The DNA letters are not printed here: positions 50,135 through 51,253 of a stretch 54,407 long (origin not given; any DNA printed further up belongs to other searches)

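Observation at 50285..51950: NRPS ends in, and is followed by, paralogous hydrolase-like units with non-serine nucleophile elbows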

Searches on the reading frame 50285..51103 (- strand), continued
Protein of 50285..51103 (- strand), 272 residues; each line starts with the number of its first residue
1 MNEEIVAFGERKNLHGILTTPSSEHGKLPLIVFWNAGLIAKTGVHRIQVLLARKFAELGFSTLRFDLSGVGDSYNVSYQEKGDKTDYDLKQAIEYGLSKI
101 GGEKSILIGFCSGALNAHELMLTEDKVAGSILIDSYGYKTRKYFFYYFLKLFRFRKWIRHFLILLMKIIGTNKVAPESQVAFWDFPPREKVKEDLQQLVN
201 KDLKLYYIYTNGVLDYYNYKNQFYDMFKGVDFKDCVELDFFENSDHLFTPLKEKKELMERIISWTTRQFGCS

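Call 81: get_annotated_region(hit=H1, flank=12000)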
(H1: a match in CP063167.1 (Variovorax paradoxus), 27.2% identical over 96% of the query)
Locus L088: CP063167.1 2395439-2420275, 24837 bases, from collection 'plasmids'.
description: Variovorax paradoxus strain VAI-C plasmid unnamed, complete sequence
organism: Variovorax paradoxus (NCBI taxid 34073)
taxonomy: Bacteria; Pseudomonadota; Betaproteobacteria; Burkholderiales; Comamonadaceae; Variovorax; Variovorax paradoxus
host: -; source: -; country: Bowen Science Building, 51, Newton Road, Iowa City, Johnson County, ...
typing (MOB-suite, as given by PLSDB): non-mobilizable
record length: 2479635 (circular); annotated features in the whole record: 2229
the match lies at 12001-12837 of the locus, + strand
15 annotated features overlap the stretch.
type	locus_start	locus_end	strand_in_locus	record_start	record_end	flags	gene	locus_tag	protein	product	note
CDS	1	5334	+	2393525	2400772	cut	-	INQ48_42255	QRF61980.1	amino acid adenylation domain-containing protein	-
CDS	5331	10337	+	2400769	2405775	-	-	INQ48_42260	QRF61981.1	amino acid adenylation domain-containing protein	-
CDS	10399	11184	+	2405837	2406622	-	-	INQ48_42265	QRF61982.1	4'-phosphopantetheinyl transferase superfamily protein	-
CDS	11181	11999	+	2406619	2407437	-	-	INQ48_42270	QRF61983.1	alpha/beta hydrolase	-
CDS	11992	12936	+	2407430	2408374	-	-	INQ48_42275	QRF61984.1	hypothetical protein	-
CDS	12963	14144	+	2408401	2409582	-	-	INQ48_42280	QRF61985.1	polysaccharide biosynthesis/export family protein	-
CDS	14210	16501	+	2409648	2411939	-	-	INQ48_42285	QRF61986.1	polysaccharide biosynthesis tyrosine autokinase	-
CDS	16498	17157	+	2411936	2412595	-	-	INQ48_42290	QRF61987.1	sugar transferase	-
CDS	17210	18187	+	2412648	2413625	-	-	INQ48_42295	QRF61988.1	GDP-L-fucose synthase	-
CDS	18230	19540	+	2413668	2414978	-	-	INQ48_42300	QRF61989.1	hypothetical protein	-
CDS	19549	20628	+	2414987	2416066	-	-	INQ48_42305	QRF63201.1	glycosyltransferase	-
CDS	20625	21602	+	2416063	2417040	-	-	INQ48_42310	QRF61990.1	hypothetical protein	-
CDS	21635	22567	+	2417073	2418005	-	-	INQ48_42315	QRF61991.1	hypothetical protein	-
CDS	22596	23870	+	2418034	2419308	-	-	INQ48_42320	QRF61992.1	polysaccharide biosynthesis protein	-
CDS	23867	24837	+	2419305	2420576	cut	-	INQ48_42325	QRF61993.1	glycosyltransferase WbuB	-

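Call 83: search_protein_families(library=ncbifam, proteins=[L068:1182-1739:+, L068:2022-2933:+, L068:4785-5408:+, L068:16422-17183:-, L068:17193-18377:-, L068:18377-19591:-, L068:19540-20301:-, L068:20178-20771:-], max_evalue=0.00001)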
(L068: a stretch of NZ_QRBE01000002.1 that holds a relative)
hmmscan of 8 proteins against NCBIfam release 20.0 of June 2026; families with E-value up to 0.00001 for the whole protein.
L068:1182-1739:+ (185 aa): 0 families

L068:2022-2933:+ (303 aa): 0 families

L068:4785-5408:+ (207 aa): 4 families
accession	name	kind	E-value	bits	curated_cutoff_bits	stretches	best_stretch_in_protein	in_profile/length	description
TIGR03027.2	pepcterm_export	equivalog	5.9e-62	208.3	180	1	40-207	2-169/169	XrtA/PEP-CTERM system exopolysaccharide export protein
NF041843.1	EpsY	equivalog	3.4e-28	98.3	320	1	4-202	15-210/211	exopolysaccharide export protein EpsY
NF011658.0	PRK15078.1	subfamily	8.2e-27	93.9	333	1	27-204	72-251/380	polysaccharide export protein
TIGR03028.1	EpsE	equivalog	6.5e-24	84.6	262.65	1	41-204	2-161/239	polysaccharide export protein EpsE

L068:16422-17183:- (253 aa): 20 families
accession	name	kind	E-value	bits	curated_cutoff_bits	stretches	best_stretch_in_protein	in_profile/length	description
NF047683.1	TeichurnBiosyTuaG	equivalog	1.1e-60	205.4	400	1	3-248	5-251/252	teichuronic acid biosynthesis protein TuaG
NF007482.0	PRK10073.1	equivalog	9.4e-30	103.7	423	1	3-113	5-113/334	glycosyltransferase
NF053739.1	GlytfEpsEBac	equivalog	5.6e-21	74.7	450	1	6-112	3-110/265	glycosyltransferase EpsE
TIGR03965.1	mycofact_glyco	equivalog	2e-20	73.1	280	1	4-112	74-182/467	mycofactocin biosynthesis glycosyltransferase MftF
TIGR03937.1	PgaC_IcaA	equivalog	5.6e-20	71.7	422.3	1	4-131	45-172/407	poly-beta-1,6-N-acetyl-D-glucosamine synthase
NF007453.0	PRK10018.1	equivalog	3.8e-19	69.4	382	1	2-111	4-113/280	colanic acid biosynthesis glycosyltransferase WcaA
TIGR04017.1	WcaA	equivalog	4.3e-19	69.2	495.75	1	2-110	3-111/279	colanic acid biosynthesis glycosyltransferase WcaA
NF041875.1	EPS_EpsD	equivalog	1.1e-18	67.7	370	1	6-112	1-107/325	exopolysaccharide biosynthesis glycosyltransferase EpsD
NF050050.1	ProtGlycPglI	equivalog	9.2e-17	61.4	500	1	5-106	3-105/306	GalNAc(5)-diNAcBac-PP-undecaprenol beta-1,3-glucosyltransferase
NF041394.1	GtaseAglG_Halo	equivalog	6.9e-14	51.8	440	1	6-111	3-109/304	glucosyl-dolichyl phosphate glucuronosyltransferase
TIGR04283.1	glyco_like_mftF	equivalog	8.7e-12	45.1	182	1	6-110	1-97/221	TIGR04283 family arsenosugar biosynthesis glycosyltransferase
NF047588.1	GlcsyltransPgfSStrep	equivalog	4.7e-11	42.4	500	1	6-109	3-109/308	glycosyltransferase PgfS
NF038302.1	EPS_HpsE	equivalog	7.5e-11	41.5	300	1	6-97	3-99/307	hormogonium polysaccharide biosynthesis glycosyltransferase HpsE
NF007986.1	PRK10714.1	equivalog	8.5e-11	41.4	529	1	5-106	7-112/316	undecaprenyl-phosphate 4-deoxy-4-formamido-L-arabinose transferase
TIGR04242.1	nodulat_NodC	equivalog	8.5e-10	38.1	550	1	6-111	50-158/395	chitooligosaccharide synthase NodC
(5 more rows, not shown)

L068:17193-18377:- (394 aa): 0 families

L068:18377-19591:- (404 aa): 16 families
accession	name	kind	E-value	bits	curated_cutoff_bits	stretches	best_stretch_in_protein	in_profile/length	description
TIGR04063.1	stp3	hypoth_equivalog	1.7e-42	145.8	442.05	1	100-393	83-387/397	TIGR04063 family PEP-CTERM/XrtA system glycosyltransferase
TIGR03088.1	stp2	hypoth_equivalog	2.4e-21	76.2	409.05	1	196-394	166-366/374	TIGR03088 family PEP-CTERM/XrtA system glycosyltransferase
TIGR03999.1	thiol_BshA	equivalog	2.1e-18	66.4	273.7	1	161-384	138-356/375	N-acetyl-alpha-D-glucosaminyl L-malate synthase BshA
NF041879.1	EPS_EpsH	equivalog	4.8e-16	58.5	800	1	182-395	197-410/431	exopolysaccharide biosynthesis glycosyltransferase EpsH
NF047684.1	TeichurnBiosyTuaC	equivalog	1e-14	54.3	550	1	164-395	161-383/391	teichuronic acid biosynthesis protein TuaC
NF007640.0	PRK10307.1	subfamily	1.4e-14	53.9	276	1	148-390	152-396/411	WcaI family glycosyltransferase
NF041876.1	EPS_EpsE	equivalog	2.4e-14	53.4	400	1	171-394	165-389/389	exopolysaccharide biosynthesis GT4 family glycosyltransferase EpsE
TIGR04047.1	MSMEG_0565_glyc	hypoth_equivalog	4.6e-13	49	259.85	1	167-394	138-367/373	MSMEG_0565 family glycosyltransferase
TIGR03087.1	stp1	hypoth_equivalog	5.2e-13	48.9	316.65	1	192-398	198-394/397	TIGR03087 family PEP-CTERM/XrtA system glycosyltransferase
NF038298.1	EPS_HpsO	equivalog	2.5e-11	43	575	1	159-378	138-364/388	hormogonium polysaccharide biosynthesis glycosyltransferase HpsO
TIGR03449.1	mycothiol_MshA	equivalog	8.2e-10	38.1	462.5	1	192-396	191-398/406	D-inositol-3-phosphate glycosyltransferase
NF038229.1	Glyco4_Geo_Pelo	equivalog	1.7e-08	33.9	400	1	103-398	49-333/338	GPMC system family 4 glycosyltransferase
NF011726.0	PRK15179.1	equivalog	1.8e-08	33.2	733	1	241-362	535-658/694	Vi polysaccharide biosynthesis protein TviE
NF053787.1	GlcN_PG_synth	equivalog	1.8e-07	30.3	480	1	193-396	167-354/361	N-acetylglucosaminyl phosphatidylglycerol synthase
TIGR04005.1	wcaL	equivalog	2.6e-07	29.9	537.6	1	261-398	260-403/406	colanic acid biosynthesis glycosyltransferase WcaL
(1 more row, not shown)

L068:19540-20301:- (253 aa): 8 families
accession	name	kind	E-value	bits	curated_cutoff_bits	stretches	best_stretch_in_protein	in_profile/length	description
NF045821.1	PgAcgDacpgdA1_Bac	equivalog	4.6e-38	130.7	400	1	71-250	91-273/282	peptidoglycan-N-acetylglucosamine deacetylase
TIGR02764.1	spore_ybaN_pdaB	equivalog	5.1e-36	124.2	237.4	1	67-247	5-186/191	polysaccharide deacetylase family sporulation protein PdaB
NF045820.1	PgAcgDacpgdA_Strep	equivalog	7e-32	110.8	800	1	63-249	263-445/463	peptidoglycan-N-acetylglucosamine deacetylase PgdA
TIGR04243.1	nodulat_NodB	equivalog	6.2e-31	107.4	240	1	70-225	4-159/197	chitooligosaccharide deacetylase NodB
TIGR02884.1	spore_pdaA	equivalog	7.5e-31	107.6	298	1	63-248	32-220/224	delta-lactam-biosynthetic de-N-acetylase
NF045822.1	PgAcgDacpgdA2_Bac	equivalog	1.1e-24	87.2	400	1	66-248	68-258/274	peptidoglycan-N-acetylglucosamine deacetylase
TIGR02873.1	spore_ylxY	hypoth_equivalog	1.3e-23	83.6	391.5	1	82-244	99-259/268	probable sporulation protein, polysaccharide deacetylase family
TIGR03006.1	pepcterm_polyde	equivalog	2.4e-13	49.8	276.2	1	86-166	39-119/272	XrtA system polysaccharide deacetylase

L068:20178-20771:- (197 aa): 28 families (the best 25 are shown)
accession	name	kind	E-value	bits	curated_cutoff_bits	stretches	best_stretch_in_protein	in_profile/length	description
TIGR03449.1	mycothiol_MshA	equivalog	7.2e-31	107.5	462.5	1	2-187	207-404/406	D-inositol-3-phosphate glycosyltransferase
NF047684.1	TeichurnBiosyTuaC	equivalog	1.5e-27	96.6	550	1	3-164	207-362/391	teichuronic acid biosynthesis protein TuaC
TIGR03088.1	stp2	hypoth_equivalog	1.7e-27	96.5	409.05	1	17-169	196-351/374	TIGR03088 family PEP-CTERM/XrtA system glycosyltransferase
TIGR04047.1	MSMEG_0565_glyc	hypoth_equivalog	1e-26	94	259.85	1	4-176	183-364/373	MSMEG_0565 family glycosyltransferase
TIGR04063.1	stp3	hypoth_equivalog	3.9e-24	85.3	442.05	1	6-176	205-385/397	TIGR04063 family PEP-CTERM/XrtA system glycosyltransferase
NF041876.1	EPS_EpsE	equivalog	5e-24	85.3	400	1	18-168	217-373/389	exopolysaccharide biosynthesis GT4 family glycosyltransferase EpsE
TIGR04157.1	glyco_rSAM_CFB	subfamily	8.7e-21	74.4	400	1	2-144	214-353/406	TIGR04157 family glycosyltransferase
TIGR03999.1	thiol_BshA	equivalog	9.9e-21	74.1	273.7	1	5-168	189-350/375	N-acetyl-alpha-D-glucosaminyl L-malate synthase BshA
NF053787.1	GlcN_PG_synth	equivalog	4.2e-18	65.3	480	1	4-180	186-353/361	N-acetylglucosaminyl phosphatidylglycerol synthase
TIGR02149.1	glgA_Coryne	subfamily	3.9e-17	62.4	302.4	1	4-144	193-337/391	glycogen synthase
NF038229.1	Glyco4_Geo_Pelo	equivalog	1.3e-15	57.3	400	1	15-134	161-280/338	GPMC system family 4 glycosyltransferase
NF038298.1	EPS_HpsO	equivalog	5.3e-15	55.1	575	1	3-155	189-351/388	hormogonium polysaccharide biosynthesis glycosyltransferase HpsO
NF011726.0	PRK15179.1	equivalog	1.5e-13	49.9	733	1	38-168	540-671/694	Vi polysaccharide biosynthesis protein TviE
NF012034.0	PRK15490.1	equivalog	3.9e-13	48.7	813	1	39-130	422-511/578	Vi polysaccharide biosynthesis glycosyltransferase TviE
NF012028.0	PRK15484.1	subfamily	5.2e-13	48.8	618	1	4-170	182-357/380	lipopolysaccharide N-acetylglucosaminyltransferase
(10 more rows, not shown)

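Call 84: search_protein_families(library=pfam, proteins=[L079:5872-9201:+, L037:2741-9196:+, L035:3461-9190:+, L014:3025-7092:+], max_evalue=0.00001)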
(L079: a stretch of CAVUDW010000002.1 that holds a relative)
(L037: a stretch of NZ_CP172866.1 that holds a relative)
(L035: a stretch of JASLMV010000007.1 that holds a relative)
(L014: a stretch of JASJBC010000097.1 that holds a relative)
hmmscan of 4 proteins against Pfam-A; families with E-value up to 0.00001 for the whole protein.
L079:5872-9201:+ (1109 aa): 5 families
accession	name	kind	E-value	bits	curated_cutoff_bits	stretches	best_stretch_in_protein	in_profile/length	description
PF00501.34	AMP-binding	-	1e-86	291.6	29.9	1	531-874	1-383/384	AMP-binding enzyme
PF00668.25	Condensation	-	6.1e-81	272.9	30.6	1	76-512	4-456/456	Condensation domain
PF18563.6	TubC_N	-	1.2e-12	48.2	26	1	8-54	4-50/52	TubC N-terminal docking domain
PF00550.31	PP-binding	-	9.7e-11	42.2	20.8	1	1038-1098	3-66/67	Phosphopantetheine attachment site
PF13193.12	AMP-binding_C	-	2.1e-09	38.6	24.5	1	932-1007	1-76/76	AMP-binding enzyme C-terminal domain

L037:2741-9196:+ (2151 aa): 4 families
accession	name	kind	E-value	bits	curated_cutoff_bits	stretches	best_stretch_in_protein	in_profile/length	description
PF00668.25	Condensation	-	8.4e-211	700.9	30.6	2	1076-1518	5-454/456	Condensation domain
PF00501.34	AMP-binding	-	1e-173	578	29.9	2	1541-1880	2-384/384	AMP-binding enzyme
PF13193.12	AMP-binding_C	-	1.3e-30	106.5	24.5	2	1937-2012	1-76/76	AMP-binding enzyme C-terminal domain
PF00550.31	PP-binding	-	6.6e-26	90.8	20.8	2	990-1054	1-67/67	Phosphopantetheine attachment site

L035:3461-9190:+ (1909 aa): 14 families
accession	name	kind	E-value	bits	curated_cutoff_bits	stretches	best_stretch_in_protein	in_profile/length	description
PF00109.32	ketoacyl-synt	-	5.8e-75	252.6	20.8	1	9-259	3-252/252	Beta-ketoacyl synthase, N-terminal domain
PF00698.26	Acyl_transf_1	-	1.4e-53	182.9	32.7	1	537-858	2-317/319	Acyl transferase domain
PF08659.16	KR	-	3.6e-52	177.3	22.6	1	1151-1347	1-180/180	KR domain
PF02801.28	Ketoacyl-synt_C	-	9.1e-40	135.8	20.8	1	267-384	1-117/119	Beta-ketoacyl synthase, C-terminal domain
PF22621.2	CurL-like_PKS_C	-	6.9e-21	74.4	27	1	453-516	1-64/64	CurL-like, PKS C-terminal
PF14765.12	PS-DH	-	2.8e-18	66.4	23.7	1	1506-1647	19-162/166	Polyketide synthase dehydratase N-terminal domain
PF21089.3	PKS_DH_N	-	6.7e-18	65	27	1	1368-1468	1-102/103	Polyketide synthase dehydratase domain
PF22336.2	RhiE-like_linker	-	4.9e-17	62.1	27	1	457-518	2-62/67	RhiE-like, KS-MAT linker domain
PF16197.11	KAsynt_C_assoc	-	8.8e-17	61.9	33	1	388-495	1-103/111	Ketoacyl-synthetase C-terminal extension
PF21394.3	Beta-ketacyl_N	-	8.6e-13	48.7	26.9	1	941-1105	13-164/170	Beta-ketoacyl synthase-like, N-terminal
PF00106.31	adh_short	-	1.1e-10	41.7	26.6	1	1210-1340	39-174/195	short chain dehydrogenase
PF00550.31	PP-binding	-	3.6e-09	37.2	20.8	1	1841-1900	3-65/67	Phosphopantetheine attachment site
PF13193.12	AMP-binding_C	-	3.8e-09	37.8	24.5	1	1740-1813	2-75/76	AMP-binding enzyme C-terminal domain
PF13561.12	adh_short_C2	-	1.3e-07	31.9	27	1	1206-1325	30-152/236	Enoyl-(Acyl carrier protein) reductase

L014:3025-7092:+ (1355 aa): 5 families
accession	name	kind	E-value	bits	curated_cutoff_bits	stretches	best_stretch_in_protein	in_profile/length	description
PF00668.25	Condensation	-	1.4e-75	255.2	30.6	1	54-486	2-451/456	Condensation domain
PF00501.34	AMP-binding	-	4e-73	246.9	29.9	1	511-853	3-383/384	AMP-binding enzyme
PF13193.12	AMP-binding_C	-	4.6e-15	56.7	24.5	1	909-984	1-76/76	AMP-binding enzyme C-terminal domain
PF00550.31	PP-binding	-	1.4e-11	44.9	20.8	1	1013-1064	2-55/67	Phosphopantetheine attachment site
PF12146.15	Hydrolase_4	-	1.9e-06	27.8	27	1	1145-1246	18-120/239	Serine aminopeptidase, S33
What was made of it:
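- Five terminal megasynthases of related loci all end in PP-binding or in T-hydr2 (call 84).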
